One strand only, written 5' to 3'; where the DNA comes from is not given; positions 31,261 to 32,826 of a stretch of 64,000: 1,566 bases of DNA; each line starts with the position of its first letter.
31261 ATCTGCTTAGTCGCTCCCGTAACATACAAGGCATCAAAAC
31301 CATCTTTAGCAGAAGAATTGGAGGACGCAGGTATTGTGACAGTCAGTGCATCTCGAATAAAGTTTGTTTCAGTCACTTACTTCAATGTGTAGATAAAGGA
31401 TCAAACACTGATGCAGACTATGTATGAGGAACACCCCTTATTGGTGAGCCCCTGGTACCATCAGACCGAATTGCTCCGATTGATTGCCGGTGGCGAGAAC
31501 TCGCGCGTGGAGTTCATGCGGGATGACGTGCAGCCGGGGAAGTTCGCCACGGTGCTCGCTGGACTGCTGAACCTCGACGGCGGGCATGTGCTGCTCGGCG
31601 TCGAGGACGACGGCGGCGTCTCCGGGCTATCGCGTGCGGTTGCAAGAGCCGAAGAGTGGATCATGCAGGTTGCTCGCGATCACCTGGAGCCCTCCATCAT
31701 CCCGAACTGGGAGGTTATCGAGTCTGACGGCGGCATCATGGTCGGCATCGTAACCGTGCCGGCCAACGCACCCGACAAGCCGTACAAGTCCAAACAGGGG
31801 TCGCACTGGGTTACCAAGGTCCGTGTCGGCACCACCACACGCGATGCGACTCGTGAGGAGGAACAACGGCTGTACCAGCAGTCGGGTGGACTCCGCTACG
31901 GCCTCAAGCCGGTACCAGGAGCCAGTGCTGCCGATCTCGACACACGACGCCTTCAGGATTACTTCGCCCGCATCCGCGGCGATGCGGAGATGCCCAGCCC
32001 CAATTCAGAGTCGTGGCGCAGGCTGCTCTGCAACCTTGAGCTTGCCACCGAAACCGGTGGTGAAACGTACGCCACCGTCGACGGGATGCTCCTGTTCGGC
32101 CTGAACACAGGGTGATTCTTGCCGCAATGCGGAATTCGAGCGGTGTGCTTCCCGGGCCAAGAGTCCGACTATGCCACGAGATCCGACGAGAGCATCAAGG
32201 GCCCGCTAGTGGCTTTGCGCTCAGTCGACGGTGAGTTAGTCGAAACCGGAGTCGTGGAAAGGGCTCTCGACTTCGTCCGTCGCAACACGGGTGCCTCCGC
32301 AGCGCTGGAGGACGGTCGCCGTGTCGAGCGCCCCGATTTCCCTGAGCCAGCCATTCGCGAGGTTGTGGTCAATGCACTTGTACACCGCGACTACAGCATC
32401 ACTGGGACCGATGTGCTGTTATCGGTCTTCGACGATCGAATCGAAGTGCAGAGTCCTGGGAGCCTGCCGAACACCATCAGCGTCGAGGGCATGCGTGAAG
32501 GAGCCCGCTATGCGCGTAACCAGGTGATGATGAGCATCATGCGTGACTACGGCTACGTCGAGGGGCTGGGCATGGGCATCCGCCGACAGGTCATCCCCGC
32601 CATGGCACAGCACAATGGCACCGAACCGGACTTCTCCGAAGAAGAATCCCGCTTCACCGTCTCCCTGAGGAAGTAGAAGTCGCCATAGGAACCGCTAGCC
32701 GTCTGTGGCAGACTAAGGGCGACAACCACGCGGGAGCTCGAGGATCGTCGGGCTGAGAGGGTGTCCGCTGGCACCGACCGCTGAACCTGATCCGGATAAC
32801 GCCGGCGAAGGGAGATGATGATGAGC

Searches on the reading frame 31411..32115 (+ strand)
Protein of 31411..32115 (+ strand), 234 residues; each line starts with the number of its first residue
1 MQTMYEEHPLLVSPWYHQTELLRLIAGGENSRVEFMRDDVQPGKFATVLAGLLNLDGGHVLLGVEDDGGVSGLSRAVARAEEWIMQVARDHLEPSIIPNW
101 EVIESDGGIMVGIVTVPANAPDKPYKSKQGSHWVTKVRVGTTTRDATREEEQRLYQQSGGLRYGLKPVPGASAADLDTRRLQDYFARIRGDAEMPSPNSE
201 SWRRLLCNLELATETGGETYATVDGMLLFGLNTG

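Call 6: search_protein_families(library=pfam, proteins=[window:31411-32115:+], max_evalue=0.01)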
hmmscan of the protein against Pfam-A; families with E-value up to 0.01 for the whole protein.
window:31411-32115:+ (234 aa): 1 family
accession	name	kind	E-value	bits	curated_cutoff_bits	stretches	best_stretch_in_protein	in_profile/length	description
PF04326.19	SLFN_AlbA_2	-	6.7e-12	46.4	25.3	1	29-144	1-115/118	Schlafen, AlbA_2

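Call 7: search_protein_families(library=padloc, proteins=[window:31411-32115:+], max_evalue=0.01)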
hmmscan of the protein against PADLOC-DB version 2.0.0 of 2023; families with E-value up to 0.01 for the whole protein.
window:31411-32115:+ (234 aa): 1 family
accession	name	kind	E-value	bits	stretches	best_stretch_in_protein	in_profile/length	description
PDLC02402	Aga_SIR2-PNTD1-PNTD2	-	0.0067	12.5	1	148-232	296-382/876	Class I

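Call 8: search_protein_families(library=ncbifam, proteins=[window:31411-32115:+], max_evalue=0.01)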
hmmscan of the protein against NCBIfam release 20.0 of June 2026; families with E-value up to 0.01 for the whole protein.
window:31411-32115:+ (234 aa): 0 families

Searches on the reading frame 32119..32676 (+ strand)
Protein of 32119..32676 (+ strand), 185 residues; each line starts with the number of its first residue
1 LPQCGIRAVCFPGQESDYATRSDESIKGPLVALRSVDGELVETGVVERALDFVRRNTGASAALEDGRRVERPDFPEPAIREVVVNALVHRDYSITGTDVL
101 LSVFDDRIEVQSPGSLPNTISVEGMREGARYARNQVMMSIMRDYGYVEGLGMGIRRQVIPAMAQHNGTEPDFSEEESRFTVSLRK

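Call 6: search_protein_families(library=pfam, proteins=[window:32119-32676:+], max_evalue=0.01)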
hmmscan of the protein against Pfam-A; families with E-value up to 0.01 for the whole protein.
window:32119-32676:+ (185 aa): 1 family
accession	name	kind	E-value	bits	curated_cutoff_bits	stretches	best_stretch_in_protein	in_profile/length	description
PF13749.12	HATPase_c_4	-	7.3e-22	77.6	26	1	96-183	1-89/89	Putative ATP-dependent DNA helicase recG C-terminal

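Call 7: search_protein_families(library=padloc, proteins=[window:32119-32676:+], max_evalue=0.01)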
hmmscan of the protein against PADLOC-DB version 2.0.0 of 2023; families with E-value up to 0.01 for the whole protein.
window:32119-32676:+ (185 aa): 3 families
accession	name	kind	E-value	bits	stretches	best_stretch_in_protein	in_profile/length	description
PDLC02402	Aga_SIR2-PNTD1-PNTD2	-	5.7e-09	32.6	1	73-123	441-490/876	Class I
PDLC02418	Aga_SIR2-Kinase-PNTD1-PNTD2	-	5.1e-08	29.6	1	75-122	321-367/756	Class I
PDLC02394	pAgo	-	9.7e-07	24.9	1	65-183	306-434/1121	-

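Call 8: search_protein_families(library=ncbifam, proteins=[window:32119-32676:+], max_evalue=0.01)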
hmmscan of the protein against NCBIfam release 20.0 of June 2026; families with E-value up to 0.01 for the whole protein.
window:32119-32676:+ (185 aa): 0 families
